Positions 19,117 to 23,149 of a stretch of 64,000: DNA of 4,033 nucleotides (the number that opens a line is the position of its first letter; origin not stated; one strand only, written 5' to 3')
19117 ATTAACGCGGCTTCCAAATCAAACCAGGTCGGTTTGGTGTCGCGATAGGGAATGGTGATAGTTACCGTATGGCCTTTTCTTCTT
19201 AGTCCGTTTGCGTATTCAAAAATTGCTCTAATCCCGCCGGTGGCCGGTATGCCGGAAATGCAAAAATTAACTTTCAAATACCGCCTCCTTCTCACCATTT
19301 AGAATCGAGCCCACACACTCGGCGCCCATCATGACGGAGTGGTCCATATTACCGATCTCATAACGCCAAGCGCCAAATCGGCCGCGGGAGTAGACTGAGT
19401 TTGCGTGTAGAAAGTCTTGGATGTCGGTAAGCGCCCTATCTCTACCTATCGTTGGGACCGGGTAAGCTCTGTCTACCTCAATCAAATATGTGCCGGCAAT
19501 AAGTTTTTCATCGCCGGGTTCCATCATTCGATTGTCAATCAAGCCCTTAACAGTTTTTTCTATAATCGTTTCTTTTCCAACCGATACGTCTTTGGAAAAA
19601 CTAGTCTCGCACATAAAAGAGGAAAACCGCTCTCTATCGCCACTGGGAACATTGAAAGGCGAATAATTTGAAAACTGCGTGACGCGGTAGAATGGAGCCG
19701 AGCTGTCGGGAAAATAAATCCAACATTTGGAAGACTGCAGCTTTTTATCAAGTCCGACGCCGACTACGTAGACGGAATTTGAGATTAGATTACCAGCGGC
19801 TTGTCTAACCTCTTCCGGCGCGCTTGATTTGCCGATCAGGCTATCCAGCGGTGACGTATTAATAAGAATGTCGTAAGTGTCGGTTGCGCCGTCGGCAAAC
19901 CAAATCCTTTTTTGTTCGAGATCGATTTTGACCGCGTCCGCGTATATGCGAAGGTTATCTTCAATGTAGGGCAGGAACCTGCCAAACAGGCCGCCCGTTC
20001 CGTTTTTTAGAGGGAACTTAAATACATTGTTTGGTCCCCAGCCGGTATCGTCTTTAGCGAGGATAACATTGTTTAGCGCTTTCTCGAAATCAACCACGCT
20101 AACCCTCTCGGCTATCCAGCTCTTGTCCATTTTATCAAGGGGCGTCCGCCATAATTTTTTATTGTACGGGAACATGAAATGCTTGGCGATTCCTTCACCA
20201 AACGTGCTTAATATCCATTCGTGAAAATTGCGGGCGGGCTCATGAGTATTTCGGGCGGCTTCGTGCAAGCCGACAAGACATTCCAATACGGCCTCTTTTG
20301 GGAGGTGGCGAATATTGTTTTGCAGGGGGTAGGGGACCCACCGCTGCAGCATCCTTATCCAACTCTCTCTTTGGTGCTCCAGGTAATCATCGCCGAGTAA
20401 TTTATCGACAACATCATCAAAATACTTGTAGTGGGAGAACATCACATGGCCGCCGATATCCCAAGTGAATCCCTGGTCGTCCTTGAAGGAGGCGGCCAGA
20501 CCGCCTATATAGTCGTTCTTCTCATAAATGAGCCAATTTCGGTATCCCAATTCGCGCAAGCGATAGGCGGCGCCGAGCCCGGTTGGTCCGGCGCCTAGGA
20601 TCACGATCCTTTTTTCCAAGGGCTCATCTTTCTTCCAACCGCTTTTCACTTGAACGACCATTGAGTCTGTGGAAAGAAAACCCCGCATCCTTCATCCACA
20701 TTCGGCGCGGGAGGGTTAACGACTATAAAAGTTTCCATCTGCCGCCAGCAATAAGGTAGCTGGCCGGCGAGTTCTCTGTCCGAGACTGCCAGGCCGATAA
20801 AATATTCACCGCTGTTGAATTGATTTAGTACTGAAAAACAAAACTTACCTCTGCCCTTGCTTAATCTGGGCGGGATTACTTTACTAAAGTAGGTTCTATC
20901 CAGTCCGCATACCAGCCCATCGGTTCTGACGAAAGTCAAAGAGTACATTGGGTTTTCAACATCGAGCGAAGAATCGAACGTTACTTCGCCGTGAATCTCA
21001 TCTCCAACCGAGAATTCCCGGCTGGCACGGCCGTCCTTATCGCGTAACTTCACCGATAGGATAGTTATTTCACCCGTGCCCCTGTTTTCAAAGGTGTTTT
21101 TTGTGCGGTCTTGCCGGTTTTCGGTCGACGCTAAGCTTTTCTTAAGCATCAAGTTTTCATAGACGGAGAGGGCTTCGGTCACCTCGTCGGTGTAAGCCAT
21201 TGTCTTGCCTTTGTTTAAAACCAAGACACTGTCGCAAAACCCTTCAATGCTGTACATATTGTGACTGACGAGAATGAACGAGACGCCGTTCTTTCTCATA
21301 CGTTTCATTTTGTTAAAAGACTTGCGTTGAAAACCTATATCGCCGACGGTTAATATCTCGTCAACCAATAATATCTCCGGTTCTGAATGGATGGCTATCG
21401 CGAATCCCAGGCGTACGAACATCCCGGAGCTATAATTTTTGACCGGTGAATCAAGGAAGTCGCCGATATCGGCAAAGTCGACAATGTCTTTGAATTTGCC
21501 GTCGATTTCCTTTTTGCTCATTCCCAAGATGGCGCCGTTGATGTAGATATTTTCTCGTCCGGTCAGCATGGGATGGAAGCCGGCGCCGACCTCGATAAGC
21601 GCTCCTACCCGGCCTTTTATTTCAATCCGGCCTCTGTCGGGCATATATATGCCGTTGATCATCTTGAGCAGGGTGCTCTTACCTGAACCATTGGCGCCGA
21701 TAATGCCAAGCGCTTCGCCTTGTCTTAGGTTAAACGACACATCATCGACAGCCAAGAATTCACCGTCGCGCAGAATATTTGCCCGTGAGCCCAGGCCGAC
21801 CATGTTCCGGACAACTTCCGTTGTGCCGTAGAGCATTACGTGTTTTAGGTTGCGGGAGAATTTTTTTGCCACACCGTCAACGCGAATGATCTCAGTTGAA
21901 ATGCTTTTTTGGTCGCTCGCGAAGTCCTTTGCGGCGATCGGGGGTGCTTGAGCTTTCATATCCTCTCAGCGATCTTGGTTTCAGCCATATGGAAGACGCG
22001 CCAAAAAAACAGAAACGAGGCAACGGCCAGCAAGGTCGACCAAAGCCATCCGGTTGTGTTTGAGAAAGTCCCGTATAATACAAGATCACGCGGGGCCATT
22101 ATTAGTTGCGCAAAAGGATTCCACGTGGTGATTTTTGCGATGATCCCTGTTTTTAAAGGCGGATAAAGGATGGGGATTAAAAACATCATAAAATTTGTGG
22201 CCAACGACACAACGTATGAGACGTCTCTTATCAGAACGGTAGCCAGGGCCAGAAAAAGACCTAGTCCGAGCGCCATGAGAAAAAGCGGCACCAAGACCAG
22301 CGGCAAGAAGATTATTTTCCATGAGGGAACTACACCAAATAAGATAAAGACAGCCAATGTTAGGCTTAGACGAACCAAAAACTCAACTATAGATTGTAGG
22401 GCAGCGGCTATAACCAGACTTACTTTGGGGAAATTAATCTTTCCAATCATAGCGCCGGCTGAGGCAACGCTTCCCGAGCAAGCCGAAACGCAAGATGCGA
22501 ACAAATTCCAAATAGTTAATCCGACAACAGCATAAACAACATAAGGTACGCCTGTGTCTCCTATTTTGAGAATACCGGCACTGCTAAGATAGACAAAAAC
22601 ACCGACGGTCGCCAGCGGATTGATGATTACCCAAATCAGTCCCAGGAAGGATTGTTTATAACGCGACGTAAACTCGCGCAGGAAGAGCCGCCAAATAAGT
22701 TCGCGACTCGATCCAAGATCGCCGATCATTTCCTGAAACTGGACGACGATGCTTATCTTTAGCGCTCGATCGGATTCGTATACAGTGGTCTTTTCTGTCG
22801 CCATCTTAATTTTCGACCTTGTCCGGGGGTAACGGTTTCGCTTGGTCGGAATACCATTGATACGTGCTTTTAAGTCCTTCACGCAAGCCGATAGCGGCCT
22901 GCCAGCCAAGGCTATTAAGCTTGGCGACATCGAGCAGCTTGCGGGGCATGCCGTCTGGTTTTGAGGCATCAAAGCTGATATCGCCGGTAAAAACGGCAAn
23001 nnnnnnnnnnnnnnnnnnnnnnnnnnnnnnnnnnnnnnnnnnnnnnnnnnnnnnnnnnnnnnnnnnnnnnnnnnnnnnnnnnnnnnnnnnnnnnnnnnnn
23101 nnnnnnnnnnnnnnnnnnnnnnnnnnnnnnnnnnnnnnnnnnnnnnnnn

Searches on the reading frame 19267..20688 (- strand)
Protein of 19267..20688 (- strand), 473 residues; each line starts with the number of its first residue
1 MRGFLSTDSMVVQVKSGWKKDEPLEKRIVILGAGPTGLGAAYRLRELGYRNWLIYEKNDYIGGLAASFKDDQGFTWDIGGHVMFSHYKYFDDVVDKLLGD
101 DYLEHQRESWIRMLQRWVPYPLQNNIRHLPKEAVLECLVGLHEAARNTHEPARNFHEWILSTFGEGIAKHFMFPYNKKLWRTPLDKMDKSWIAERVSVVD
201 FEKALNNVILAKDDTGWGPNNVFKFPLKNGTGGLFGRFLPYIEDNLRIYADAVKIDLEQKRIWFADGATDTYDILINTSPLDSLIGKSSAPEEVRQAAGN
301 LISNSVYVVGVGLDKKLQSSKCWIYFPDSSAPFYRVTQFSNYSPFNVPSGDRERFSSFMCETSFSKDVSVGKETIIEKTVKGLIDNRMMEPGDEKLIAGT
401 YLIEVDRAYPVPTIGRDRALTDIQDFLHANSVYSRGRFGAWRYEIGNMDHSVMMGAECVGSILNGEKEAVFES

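Call 10: search_protein_families(library=pfam, proteins=[window:19267-20688:-], max_evalue=0.00001)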
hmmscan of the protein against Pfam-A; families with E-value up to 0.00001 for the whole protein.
window:19267-20688:- (473 aa): 2 families
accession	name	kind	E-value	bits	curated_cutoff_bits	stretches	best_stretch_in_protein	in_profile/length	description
PF01593.30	Amino_oxidase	-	1.7e-13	51.1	19.8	1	36-377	2-355/443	Flavin containing amine oxidoreductase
PF13450.12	NAD_binding_8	-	8.5e-13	48.8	21.9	1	30-97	1-68/68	NAD(P)-binding Rossmann-like domain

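Call 33: search_solved_structures(query=window:19267-20688:-, max_evalue=0.001)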
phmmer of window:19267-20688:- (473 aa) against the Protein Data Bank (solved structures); distinct sequences matched with E-value up to 0.001: 32.
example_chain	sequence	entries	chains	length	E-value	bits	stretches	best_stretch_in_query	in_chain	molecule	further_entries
4dsg_A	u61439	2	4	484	1.1e-119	403.5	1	23-464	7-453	UDP-galactopyranose mutase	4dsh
3uka_A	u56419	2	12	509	7.8e-112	377.6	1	27-469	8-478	UDP-galactopyranose mutase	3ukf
3ukl_A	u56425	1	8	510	7.8e-112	377.6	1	27-469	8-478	UDP-galactopyranose mutase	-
3ukh_A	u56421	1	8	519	8.5e-112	377.5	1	27-469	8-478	UDP-galactopyranose mutase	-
3ukq_A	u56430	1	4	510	2.1e-111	376.2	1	27-469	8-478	UDP-galactopyranose mutase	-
3ukk_A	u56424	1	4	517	2.2e-111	376.1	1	27-469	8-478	UDP-galactopyranose mutase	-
3ukp_A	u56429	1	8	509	5.3e-111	374.9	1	27-469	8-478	UDP-galactopyranose mutase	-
3ute_A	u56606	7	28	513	6e-111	374.7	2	27-351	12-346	UDP-galactopyranose mutase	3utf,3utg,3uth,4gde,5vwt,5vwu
4u8k_A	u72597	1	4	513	4.1e-110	371.9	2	27-351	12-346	UDP-galactopyranose mutase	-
4u8i_A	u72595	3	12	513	7.7e-110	371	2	27-351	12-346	UDP-galactopyranose mutase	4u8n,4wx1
4u8l_A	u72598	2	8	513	7.7e-110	371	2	27-351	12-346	UDP-galactopyranose mutase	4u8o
4u8m_A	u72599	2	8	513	1.1e-109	370.6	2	27-351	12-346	UDP-galactopyranose mutase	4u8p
4u8j_A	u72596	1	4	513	1.1e-109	370.6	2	27-351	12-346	UDP-galactopyranose mutase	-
5hhf_A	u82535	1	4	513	1.5e-109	370.1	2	27-351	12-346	UDP-galactopyranose mutase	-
2b9w_A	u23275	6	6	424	4.2e-08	35.5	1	25-329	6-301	putative aminooxidase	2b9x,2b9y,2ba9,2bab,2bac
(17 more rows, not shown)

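Call 34: search_protein_families(library=ncbifam, proteins=[window:19267-20688:-], max_evalue=0.00001)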
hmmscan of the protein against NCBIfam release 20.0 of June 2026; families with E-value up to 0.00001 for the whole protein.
window:19267-20688:- (473 aa): 13 families
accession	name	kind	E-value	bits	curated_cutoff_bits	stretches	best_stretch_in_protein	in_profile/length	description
NF005547.0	PRK07208.1-3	equivalog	3.3e-55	187.6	380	1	25-463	4-442/465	hypothetical protein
NF005548.0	PRK07208.1-4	equivalog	4.2e-53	180.7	389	1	25-471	3-459/488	hypothetical protein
NF005545.0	PRK07208.1-1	equivalog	6.7e-36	123.7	451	1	27-467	9-466/504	hypothetical protein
NF005546.0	PRK07208.1-2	equivalog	4.9e-31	107.9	418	2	103-468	112-508/527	hypothetical protein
NF005560.0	PRK07233.1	equivalog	6.8e-18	64.7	252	1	27-104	2-77/435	hypothetical protein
NF005549.0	PRK07208.1-5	equivalog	6.8e-16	57.8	587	1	320-466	372-515/534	hypothetical protein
TIGR03467.1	HpnE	equivalog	5.5e-08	32.5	283.05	1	28-101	1-74/430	hydroxysqualene dehydroxylase HpnE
TIGR02731.1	phytoene_desat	equivalog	6.7e-08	31.7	569.4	1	27-111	1-84/453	15-cis-phytoene desaturase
TIGR02734.1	crtI_fam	subfamily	1.2e-07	30.8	238.1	1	28-83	1-54/504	phytoene desaturase family protein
TIGR02732.1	zeta_caro_desat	equivalog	3.8e-07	29.4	622.15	1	27-103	1-76/474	9,9'-di-cis-zeta-carotene desaturase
NF042421.1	hydcarot_desat_CrtD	equivalog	5.3e-07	28.5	500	1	27-94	3-67/487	1-hydroxycarotenoid 3,4-desaturase CrtD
NF009410.0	PRK12771.1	subfamily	1.1e-06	27.6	516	1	20-64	133-176/566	NAD(P)-binding protein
NF058655.1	CrtID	equivalog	4.3e-06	25.8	640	1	28-81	1-52/478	bifunctional phytoene desaturase/3,4-desaturase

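Call 61: search_solved_structures(query=window:19267-20688:-, max_evalue=1e-100, show_alignments=2)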
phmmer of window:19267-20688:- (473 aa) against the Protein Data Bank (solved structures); distinct sequences matched with E-value up to 1e-100: 14.
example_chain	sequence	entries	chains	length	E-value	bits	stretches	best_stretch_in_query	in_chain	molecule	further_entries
4dsg_A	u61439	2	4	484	1.1e-119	403.5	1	23-464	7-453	UDP-galactopyranose mutase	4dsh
3uka_A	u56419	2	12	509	7.8e-112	377.6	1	27-469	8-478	UDP-galactopyranose mutase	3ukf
3ukl_A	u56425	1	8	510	7.8e-112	377.6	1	27-469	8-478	UDP-galactopyranose mutase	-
3ukh_A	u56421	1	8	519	8.5e-112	377.5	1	27-469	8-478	UDP-galactopyranose mutase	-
3ukq_A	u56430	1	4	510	2.1e-111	376.2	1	27-469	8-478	UDP-galactopyranose mutase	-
3ukk_A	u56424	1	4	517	2.2e-111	376.1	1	27-469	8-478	UDP-galactopyranose mutase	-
3ukp_A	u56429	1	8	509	5.3e-111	374.9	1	27-469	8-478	UDP-galactopyranose mutase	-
3ute_A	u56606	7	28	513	6e-111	374.7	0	27-351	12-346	UDP-galactopyranose mutase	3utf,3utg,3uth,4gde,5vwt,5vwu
4u8k_A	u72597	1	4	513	4.1e-110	371.9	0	27-351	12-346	UDP-galactopyranose mutase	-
4u8i_A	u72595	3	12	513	7.7e-110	371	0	27-351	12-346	UDP-galactopyranose mutase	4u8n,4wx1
4u8l_A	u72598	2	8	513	7.7e-110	371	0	27-351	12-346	UDP-galactopyranose mutase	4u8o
4u8m_A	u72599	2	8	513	1.1e-109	370.6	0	27-351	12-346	UDP-galactopyranose mutase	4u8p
4u8j_A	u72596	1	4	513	1.1e-109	370.6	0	27-351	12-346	UDP-galactopyranose mutase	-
5hhf_A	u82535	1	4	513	1.5e-109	370.1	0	27-351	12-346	UDP-galactopyranose mutase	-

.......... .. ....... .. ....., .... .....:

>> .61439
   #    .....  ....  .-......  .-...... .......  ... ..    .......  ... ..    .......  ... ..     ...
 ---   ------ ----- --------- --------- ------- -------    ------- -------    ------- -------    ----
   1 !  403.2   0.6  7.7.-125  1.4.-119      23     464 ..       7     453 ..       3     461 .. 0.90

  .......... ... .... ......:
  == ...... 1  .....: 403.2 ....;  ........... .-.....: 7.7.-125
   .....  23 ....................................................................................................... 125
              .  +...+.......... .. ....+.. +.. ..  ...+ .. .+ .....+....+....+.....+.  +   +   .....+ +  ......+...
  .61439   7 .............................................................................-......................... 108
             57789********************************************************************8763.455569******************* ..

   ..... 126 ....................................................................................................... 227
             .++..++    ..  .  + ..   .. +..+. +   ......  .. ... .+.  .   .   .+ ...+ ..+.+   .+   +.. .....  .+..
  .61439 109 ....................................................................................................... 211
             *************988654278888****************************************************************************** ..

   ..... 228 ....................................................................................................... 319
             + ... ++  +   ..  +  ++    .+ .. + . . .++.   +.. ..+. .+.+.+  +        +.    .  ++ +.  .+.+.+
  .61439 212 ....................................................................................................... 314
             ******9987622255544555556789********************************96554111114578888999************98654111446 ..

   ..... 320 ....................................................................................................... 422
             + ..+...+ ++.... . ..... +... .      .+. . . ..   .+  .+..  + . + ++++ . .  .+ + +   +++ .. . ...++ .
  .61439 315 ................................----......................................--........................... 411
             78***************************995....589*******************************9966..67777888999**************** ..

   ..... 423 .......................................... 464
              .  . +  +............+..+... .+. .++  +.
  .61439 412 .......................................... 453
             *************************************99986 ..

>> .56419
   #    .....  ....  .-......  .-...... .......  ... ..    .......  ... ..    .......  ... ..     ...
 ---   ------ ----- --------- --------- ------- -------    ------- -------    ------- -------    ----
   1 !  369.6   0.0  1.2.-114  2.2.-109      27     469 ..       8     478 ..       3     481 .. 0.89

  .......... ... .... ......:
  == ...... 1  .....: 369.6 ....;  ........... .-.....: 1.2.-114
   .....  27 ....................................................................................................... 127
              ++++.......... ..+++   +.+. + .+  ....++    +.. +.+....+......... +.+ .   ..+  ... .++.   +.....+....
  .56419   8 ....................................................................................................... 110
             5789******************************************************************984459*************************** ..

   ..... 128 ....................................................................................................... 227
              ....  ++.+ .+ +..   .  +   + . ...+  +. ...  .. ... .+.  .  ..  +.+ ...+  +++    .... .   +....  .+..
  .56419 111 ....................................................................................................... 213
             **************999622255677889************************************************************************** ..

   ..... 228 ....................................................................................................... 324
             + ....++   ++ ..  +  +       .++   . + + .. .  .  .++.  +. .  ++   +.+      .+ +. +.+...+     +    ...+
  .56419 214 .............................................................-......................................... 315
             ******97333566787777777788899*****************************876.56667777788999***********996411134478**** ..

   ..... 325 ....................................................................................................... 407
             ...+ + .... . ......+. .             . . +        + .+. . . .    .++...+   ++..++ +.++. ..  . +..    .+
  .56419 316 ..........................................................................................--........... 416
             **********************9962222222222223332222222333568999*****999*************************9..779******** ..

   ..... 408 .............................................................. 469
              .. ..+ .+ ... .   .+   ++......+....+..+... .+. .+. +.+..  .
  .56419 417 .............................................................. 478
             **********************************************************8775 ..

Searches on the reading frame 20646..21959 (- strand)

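Call 10: search_protein_families(library=pfam, proteins=[window:20646-21959:-], max_evalue=0.00001)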
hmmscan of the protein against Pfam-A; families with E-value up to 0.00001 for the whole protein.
window:20646-21959:- (437 aa): 2 families
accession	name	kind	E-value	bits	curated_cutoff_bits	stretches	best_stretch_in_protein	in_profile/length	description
PF00005.33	ABC_tran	-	4.5e-23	82.8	25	1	72-202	2-135/137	ABC transporter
PF14524.12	Wzt_C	-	3.4e-17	63.2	30.4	1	293-424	5-139/143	Wzt C-terminal domain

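Call 34: search_protein_families(library=ncbifam, proteins=[window:20646-21959:-], max_evalue=0.00001)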
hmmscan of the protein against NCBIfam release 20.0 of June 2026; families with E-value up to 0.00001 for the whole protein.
window:20646-21959:- (437 aa): 175 families (the best 25 are shown)
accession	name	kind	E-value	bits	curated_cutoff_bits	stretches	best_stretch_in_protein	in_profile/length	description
NF010065.0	PRK13545.1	equivalog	2.6e-61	207.9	538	1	65-290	33-257/549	teichoic acids export protein ATP-binding subunit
NF010066.0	PRK13546.1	equivalog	1.5e-49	168.8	320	1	66-289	35-255/264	teichoic acids export ABC transporter ATP-binding subunit TagH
NF050108.1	galactan_ABC_ATP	equivalog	2.1e-47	161.4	400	1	70-268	44-241/244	galactan export ABC transporter ATP-binding subunit Wzt/RfbE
TIGR01188.1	drrA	subfamily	2.3e-35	122.4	312.45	1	66-257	4-206/302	daunorubicin resistance ABC transporter, ATP-binding protein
TIGR03740.1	galliderm_ABC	subfamily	8e-28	97.6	309.75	1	69-262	14-210/223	lantibiotic protection ABC transporter ATP-binding subunit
NF010059.0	PRK13536.1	equivalog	4.8e-27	94.6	549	1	69-255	57-254/342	nodulation factor ABC transporter ATP-binding protein NodI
TIGR04521.1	ECF_ATPase_2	equivalog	5.1e-27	94.7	330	2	68-117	18-67/279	energy-coupling factor transporter ATPase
NF010060.0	PRK13537.1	equivalog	1.4e-26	93.1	521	1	65-256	25-227/314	nodulation factor ABC transporter ATP-binding protein NodI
TIGR01288.1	nodI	equivalog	2.4e-26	92.5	424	1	66-255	15-215/303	nodulation factor ABC transporter ATP-binding protein NodI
NF033858.1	ABC2_perm_RbbA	equivalog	3.1e-24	85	1050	2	54-117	265-328/909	ribosome-associated ATPase/putative transporter RbbA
NF040933.2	ABC_arch_GlcV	equivalog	6.1e-23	81.2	450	1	67-265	18-231/357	glucose ABC transporter ATP-binding protein GlcV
TIGR04520.1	ECF_ATPase_1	equivalog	9.2e-23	81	315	2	68-117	15-64/269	energy-coupling factor transporter ATPase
NF000355.4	ribo_prot_ABC_F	equivalog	5.7e-22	78.2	380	1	70-268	17-207/499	ribosomal protection-like ABC-F family protein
TIGR02769.1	nickel_nikE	equivalog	7.3e-22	78.1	332.55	2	168-269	143-244/265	nickel import ATP-binding protein NikE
NF040840.2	tungstate_WtpC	equivalog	5.4e-21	75.2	440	1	62-255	7-211/347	tungstate ABC transporter ATP-binding protein WtpC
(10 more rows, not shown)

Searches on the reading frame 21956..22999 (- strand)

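Call 10: search_protein_families(library=pfam, proteins=[window:21956-22999:-], max_evalue=0.00001)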
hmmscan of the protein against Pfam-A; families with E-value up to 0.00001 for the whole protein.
window:21956-22999:- (347 aa): 1 family
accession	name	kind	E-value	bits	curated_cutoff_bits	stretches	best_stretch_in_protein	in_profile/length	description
PF01061.29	ABC2_membrane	-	3.1e-13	50.2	26.9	1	101-302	2-205/211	ABC-2 type transporter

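Call 34: search_protein_families(library=ncbifam, proteins=[window:21956-22999:-], max_evalue=0.00001)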
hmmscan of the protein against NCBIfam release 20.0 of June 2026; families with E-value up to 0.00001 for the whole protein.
window:21956-22999:- (347 aa): 2 families
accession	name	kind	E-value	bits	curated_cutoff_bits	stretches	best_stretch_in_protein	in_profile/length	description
NF050109.1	galactan_ABC_perm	equivalog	3e-08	33.5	380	1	97-280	19-199/272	galactan export ABC transporter permease subunit Wzm/RfbD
NF050053.1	CapPschTportKpsM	equivalog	3.2e-08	33.8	300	1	100-301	3-211/257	capsule polysaccharide transporter KpsM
